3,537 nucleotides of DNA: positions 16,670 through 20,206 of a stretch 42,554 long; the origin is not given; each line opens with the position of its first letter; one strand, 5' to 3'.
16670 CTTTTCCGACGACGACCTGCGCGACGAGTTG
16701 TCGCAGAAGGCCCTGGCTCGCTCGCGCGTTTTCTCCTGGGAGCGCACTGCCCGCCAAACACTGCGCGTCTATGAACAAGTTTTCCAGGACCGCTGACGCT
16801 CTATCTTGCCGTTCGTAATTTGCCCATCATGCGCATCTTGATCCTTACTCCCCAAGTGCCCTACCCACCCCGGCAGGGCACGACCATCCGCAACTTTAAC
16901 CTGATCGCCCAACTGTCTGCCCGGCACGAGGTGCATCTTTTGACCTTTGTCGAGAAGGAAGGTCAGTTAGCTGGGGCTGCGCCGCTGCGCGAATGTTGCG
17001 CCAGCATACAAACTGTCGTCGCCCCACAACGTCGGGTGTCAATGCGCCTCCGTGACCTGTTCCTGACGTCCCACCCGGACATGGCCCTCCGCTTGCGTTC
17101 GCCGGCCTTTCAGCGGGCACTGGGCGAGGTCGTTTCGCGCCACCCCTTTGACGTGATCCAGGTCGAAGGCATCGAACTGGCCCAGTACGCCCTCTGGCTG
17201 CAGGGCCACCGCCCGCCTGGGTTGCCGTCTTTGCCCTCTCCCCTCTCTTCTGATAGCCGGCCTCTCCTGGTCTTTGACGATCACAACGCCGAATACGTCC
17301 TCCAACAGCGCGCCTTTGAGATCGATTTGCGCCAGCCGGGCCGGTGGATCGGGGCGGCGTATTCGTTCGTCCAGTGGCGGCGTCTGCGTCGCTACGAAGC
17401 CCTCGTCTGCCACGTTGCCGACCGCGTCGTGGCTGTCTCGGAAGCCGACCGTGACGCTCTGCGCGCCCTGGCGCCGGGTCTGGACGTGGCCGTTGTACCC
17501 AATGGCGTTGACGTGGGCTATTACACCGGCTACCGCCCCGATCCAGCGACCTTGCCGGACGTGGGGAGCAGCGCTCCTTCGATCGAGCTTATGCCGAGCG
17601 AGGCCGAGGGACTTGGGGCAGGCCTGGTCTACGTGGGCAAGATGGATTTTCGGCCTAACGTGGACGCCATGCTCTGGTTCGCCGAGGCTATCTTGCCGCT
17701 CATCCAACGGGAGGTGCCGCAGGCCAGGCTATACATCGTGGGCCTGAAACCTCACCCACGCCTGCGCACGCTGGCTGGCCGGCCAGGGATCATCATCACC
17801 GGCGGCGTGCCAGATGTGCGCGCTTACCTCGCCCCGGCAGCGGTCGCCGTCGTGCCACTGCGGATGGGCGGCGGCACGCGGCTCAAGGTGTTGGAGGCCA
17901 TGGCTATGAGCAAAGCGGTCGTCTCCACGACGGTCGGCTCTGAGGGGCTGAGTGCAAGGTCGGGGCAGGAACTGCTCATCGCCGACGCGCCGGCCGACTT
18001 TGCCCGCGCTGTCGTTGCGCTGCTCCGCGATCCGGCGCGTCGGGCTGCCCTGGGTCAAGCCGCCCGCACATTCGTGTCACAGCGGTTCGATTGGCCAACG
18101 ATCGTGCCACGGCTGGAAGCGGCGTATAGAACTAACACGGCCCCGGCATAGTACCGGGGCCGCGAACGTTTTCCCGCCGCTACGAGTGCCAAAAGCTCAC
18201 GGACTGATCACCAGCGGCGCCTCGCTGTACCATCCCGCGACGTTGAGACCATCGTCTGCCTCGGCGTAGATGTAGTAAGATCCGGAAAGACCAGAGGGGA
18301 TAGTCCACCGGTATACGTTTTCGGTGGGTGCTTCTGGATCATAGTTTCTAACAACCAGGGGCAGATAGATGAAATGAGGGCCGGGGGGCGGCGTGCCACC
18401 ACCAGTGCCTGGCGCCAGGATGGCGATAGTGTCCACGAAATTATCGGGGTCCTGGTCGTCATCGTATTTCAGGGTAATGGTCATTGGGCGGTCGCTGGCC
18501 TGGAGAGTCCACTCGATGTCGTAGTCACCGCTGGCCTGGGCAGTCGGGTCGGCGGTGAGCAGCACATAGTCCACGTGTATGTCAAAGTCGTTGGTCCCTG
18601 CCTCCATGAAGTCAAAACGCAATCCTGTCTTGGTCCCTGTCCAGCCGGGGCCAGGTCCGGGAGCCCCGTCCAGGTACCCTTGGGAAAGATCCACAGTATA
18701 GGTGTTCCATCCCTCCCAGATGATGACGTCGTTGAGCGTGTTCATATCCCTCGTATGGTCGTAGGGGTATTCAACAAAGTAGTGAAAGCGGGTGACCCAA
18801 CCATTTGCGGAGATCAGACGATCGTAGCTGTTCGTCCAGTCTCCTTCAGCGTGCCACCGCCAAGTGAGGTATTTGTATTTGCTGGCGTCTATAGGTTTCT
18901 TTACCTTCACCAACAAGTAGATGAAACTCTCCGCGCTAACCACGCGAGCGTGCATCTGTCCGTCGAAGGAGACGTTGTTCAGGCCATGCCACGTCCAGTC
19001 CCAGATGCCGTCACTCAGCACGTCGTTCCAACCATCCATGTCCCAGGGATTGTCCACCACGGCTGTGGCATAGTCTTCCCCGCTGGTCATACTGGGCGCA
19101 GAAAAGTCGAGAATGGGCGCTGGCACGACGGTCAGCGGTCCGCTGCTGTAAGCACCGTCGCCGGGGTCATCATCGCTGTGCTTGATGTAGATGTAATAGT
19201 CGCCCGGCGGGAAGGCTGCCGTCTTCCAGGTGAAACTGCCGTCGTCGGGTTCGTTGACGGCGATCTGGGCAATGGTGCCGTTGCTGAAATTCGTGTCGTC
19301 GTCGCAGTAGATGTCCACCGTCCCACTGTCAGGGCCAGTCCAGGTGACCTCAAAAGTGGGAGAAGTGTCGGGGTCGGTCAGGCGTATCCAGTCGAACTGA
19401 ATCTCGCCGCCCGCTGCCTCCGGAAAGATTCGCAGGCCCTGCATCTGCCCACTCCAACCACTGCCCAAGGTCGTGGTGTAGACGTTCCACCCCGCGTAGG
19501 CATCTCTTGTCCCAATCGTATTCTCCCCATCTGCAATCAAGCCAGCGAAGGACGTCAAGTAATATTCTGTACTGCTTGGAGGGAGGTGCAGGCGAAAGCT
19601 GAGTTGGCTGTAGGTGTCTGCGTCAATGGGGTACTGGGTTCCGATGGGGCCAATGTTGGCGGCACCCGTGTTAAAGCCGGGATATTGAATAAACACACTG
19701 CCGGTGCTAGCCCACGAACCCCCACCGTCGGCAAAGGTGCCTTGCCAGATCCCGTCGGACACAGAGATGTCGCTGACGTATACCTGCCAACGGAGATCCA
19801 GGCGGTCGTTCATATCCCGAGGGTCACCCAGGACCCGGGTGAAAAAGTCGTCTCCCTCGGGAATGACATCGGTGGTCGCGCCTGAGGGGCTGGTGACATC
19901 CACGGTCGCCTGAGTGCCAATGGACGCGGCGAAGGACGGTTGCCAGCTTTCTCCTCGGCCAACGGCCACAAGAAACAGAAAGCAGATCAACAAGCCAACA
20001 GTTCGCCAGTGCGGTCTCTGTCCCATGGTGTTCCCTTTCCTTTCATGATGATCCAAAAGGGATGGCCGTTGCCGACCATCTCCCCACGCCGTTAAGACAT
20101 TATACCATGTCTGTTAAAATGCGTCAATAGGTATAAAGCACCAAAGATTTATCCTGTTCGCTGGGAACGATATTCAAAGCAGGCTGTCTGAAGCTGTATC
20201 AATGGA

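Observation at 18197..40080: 22-kb, 17-gene co-directional supercluster combining ABC-type glycan polymerisation with a lipid-linked extracytoplasmic decoration system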

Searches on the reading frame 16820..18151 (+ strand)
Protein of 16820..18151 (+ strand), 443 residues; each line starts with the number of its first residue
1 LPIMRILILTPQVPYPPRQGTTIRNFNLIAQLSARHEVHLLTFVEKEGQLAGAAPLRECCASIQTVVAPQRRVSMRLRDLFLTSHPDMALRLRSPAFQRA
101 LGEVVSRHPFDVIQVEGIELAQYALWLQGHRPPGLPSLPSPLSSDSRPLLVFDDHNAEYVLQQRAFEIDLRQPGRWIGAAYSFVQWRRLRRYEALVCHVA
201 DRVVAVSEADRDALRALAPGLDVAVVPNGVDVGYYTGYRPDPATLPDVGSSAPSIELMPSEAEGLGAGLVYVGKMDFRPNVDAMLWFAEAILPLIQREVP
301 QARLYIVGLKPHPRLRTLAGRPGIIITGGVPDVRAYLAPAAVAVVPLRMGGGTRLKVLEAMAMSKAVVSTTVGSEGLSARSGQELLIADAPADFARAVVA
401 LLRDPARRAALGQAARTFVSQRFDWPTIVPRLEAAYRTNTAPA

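Call 6: search_protein_families(library=pfam, proteins=[window:16820-18151:+], max_evalue=0.001)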
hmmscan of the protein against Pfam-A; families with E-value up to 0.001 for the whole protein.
window:16820-18151:+ (443 aa): 5 families
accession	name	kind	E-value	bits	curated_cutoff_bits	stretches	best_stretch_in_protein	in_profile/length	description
PF13692.12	Glyco_trans_1_4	-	1.7e-28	100.1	27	1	269-404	4-142/142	Glycosyl transferases group 1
PF13439.12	Glyco_transf_4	-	2e-11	44.7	28.5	1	20-232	3-168/170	Glycosyltransferase Family 4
PF00534.26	Glycos_transf_1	-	2e-10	40.9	26.4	1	271-417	20-171/172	Glycosyl transferases group 1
PF13579.12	Glyco_trans_4_4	-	2.8e-09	37.9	29.7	1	26-229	8-158/158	Glycosyl transferase 4-like domain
PF13524.12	Glyco_trans_1_2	-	3.3e-07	30.8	25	1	300-427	13-137/144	Glycosyl transferase-like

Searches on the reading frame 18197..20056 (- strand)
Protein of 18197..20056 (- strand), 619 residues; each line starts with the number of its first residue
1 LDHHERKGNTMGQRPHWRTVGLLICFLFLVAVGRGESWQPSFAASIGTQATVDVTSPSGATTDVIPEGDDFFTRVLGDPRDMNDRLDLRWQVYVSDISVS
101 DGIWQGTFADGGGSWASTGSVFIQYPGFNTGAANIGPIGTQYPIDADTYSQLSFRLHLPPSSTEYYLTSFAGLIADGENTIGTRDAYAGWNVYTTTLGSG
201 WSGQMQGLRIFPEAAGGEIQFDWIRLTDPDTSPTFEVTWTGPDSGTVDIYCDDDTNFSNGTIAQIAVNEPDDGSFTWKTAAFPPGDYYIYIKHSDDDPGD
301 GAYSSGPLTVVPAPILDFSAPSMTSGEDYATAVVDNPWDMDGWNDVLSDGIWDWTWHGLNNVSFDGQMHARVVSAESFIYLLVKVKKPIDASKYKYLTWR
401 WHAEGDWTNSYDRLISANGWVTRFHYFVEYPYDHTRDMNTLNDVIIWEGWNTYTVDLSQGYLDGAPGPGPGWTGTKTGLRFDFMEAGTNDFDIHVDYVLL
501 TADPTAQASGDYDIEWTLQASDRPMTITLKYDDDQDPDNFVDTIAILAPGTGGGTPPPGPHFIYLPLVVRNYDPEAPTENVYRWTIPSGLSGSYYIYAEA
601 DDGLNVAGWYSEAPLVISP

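Call 5: search_protein_families(library=pfam, proteins=[window:18197-20056:-], max_evalue=0.01)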
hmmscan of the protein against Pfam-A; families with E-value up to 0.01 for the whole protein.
window:18197-20056:- (619 aa): 1 family
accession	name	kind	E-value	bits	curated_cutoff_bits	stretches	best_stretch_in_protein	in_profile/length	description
PF16640.11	Big_3_5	-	0.0099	16.9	35.5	1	231-306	12-81/88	Bacterial Ig-like domain (group 3)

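Call 14: search_protein_families(library=ncbifam, proteins=[window:18197-20056:-], max_evalue=0.001)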
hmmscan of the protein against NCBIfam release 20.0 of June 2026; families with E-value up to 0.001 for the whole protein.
window:18197-20056:- (619 aa): 0 families

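Call 72: search_solved_structures(query=window:18200-20026:-, max_evalue=1)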
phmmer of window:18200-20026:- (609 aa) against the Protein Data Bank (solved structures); distinct sequences matched with E-value up to 1: 0.
